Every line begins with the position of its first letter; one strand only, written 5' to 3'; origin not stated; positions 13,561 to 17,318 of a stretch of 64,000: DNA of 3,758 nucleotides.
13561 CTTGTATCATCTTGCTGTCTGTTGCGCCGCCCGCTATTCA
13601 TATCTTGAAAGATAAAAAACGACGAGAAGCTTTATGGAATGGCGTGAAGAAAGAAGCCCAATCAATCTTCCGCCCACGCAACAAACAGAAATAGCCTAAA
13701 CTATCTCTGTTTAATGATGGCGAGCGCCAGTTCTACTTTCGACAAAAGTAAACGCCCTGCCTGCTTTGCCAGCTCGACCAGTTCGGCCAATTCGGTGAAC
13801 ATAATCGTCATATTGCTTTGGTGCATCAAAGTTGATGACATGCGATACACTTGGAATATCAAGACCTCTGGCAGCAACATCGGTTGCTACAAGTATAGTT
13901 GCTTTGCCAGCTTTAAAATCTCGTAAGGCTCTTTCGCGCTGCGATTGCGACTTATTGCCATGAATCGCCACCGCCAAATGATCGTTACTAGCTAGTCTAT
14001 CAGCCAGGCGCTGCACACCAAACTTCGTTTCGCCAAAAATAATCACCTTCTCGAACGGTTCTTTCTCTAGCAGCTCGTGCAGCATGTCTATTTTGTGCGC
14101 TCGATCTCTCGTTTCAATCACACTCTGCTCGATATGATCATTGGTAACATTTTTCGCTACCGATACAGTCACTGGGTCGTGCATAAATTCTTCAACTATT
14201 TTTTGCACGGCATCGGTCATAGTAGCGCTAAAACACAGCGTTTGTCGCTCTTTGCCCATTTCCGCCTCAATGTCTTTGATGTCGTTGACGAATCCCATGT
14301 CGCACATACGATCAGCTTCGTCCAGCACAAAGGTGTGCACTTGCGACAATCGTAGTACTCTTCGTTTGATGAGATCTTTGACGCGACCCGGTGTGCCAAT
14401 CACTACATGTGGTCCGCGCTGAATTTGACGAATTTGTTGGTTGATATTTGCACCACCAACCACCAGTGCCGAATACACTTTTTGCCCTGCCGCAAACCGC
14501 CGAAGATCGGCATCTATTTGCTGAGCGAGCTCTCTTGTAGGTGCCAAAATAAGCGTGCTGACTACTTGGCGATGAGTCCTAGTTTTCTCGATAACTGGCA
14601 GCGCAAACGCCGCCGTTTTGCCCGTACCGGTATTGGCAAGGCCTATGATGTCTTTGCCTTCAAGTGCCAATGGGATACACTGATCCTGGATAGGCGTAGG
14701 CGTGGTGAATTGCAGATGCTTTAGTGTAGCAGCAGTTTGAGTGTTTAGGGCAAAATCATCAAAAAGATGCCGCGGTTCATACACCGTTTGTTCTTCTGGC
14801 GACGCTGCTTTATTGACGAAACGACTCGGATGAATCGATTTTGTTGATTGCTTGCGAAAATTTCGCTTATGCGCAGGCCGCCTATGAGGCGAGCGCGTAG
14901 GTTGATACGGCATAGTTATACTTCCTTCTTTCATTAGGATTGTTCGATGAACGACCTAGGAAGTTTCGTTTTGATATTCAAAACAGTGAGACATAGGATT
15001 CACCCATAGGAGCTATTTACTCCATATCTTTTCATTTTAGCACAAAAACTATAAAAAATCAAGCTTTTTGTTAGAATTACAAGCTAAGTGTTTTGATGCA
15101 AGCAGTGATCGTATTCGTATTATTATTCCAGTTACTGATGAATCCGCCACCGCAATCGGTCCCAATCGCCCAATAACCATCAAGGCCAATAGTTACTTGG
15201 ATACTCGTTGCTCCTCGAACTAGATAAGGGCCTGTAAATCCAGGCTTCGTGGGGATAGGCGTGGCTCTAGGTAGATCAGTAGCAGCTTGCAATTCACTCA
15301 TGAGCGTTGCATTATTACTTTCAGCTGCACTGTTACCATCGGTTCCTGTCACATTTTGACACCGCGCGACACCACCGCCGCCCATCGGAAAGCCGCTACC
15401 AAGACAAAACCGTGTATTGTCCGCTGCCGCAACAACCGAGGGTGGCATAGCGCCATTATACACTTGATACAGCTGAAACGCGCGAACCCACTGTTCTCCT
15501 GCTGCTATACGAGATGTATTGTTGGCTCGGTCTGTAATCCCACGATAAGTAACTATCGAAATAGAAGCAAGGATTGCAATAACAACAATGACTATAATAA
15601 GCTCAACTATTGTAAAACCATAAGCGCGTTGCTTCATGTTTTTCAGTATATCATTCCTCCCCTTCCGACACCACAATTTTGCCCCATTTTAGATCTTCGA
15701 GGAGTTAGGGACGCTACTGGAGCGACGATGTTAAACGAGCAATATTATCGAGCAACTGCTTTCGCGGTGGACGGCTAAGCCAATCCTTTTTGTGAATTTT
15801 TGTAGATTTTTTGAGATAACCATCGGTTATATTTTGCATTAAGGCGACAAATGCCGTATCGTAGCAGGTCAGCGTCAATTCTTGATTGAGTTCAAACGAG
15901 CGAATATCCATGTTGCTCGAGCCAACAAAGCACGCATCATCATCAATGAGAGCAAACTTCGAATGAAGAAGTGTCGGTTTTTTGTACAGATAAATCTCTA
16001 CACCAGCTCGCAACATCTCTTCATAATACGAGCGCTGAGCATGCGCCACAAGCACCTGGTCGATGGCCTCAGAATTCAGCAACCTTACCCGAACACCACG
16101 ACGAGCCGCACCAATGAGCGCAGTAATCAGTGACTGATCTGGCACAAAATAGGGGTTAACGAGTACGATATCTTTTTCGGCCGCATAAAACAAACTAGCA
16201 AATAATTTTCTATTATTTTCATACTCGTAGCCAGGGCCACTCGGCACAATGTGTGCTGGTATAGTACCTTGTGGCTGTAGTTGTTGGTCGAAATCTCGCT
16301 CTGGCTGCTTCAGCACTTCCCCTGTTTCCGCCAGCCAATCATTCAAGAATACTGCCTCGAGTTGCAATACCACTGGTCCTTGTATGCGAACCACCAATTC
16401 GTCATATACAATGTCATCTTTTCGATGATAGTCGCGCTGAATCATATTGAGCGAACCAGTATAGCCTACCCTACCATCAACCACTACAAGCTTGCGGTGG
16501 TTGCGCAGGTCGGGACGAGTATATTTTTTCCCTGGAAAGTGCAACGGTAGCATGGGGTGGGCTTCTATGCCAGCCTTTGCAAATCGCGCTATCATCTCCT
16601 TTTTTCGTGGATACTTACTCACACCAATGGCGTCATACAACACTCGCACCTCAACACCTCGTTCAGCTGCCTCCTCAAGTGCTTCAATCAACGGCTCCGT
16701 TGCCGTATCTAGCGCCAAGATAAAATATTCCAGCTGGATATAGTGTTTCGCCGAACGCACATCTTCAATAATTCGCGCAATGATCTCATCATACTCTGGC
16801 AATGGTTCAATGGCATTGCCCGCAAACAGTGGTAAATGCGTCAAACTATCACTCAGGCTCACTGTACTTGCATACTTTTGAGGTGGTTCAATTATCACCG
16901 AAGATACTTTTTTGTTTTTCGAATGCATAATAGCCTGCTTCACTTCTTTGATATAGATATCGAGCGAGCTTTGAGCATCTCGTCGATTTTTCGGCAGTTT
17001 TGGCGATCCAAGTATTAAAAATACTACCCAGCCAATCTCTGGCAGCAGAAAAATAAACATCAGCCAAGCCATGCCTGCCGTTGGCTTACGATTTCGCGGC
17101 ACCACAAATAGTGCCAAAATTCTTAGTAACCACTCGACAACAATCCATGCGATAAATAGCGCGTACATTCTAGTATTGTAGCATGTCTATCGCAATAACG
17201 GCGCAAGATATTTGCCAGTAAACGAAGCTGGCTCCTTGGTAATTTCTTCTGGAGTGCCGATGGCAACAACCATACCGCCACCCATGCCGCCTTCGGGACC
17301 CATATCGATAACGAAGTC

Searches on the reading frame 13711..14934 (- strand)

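Call 29: search_protein_families(library=pfam, proteins=[window:13711-14934:-], max_evalue=0.001)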
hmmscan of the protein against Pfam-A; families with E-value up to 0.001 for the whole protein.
window:13711-14934:- (407 aa): 4 families
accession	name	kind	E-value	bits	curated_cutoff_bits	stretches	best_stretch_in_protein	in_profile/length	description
PF00270.35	DEAD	-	2.1e-47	161.4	26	1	80-245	1-166/167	DEAD/DEAH box helicase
PF00271.37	Helicase_C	-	1.2e-33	116.1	23.5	1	281-389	2-110/110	Helicase conserved C-terminal domain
PF04851.21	ResIII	-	2.1e-08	34.7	22.5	1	100-239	30-162/164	Type III restriction enzyme, res subunit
PF16203.11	ERCC3_RAD25_C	-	9.5e-05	22.2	27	1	294-388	60-151/248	ERCC3/RAD25/XPB C-terminal helicase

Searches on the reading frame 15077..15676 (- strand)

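Call 29: search_protein_families(library=pfam, proteins=[window:15077-15676:-], max_evalue=0.001)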
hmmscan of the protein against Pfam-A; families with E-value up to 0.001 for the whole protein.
window:15077-15676:- (199 aa): 1 family
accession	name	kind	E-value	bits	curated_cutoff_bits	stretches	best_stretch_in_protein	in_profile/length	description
PF07963.17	N_methyl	-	3.8e-06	26.7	21.2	1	17-40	3-26/27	Prokaryotic N-terminal methylation motif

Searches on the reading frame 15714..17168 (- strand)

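Call 29: search_protein_families(library=pfam, proteins=[window:15714-17168:-], max_evalue=0.001)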
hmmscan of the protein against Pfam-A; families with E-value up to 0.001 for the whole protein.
window:15714-17168:- (484 aa): 4 families
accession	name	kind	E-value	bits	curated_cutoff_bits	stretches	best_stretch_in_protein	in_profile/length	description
PF13091.12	PLDc_2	-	2.1e-47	160.7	27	2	329-447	7-127/132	PLD-like domain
PF00614.28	PLDc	-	2.9e-14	52.8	21.9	2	220-242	2-24/28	Phospholipase D Active site motif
PF13396.11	PLDc_N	-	0.00027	21.3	23.3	1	17-54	4-41/42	Phospholipase_D-nuclease N-terminal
PF24402.1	iHKD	-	0.00038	21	27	0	347-396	5-49/111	Inactive HKD-Rease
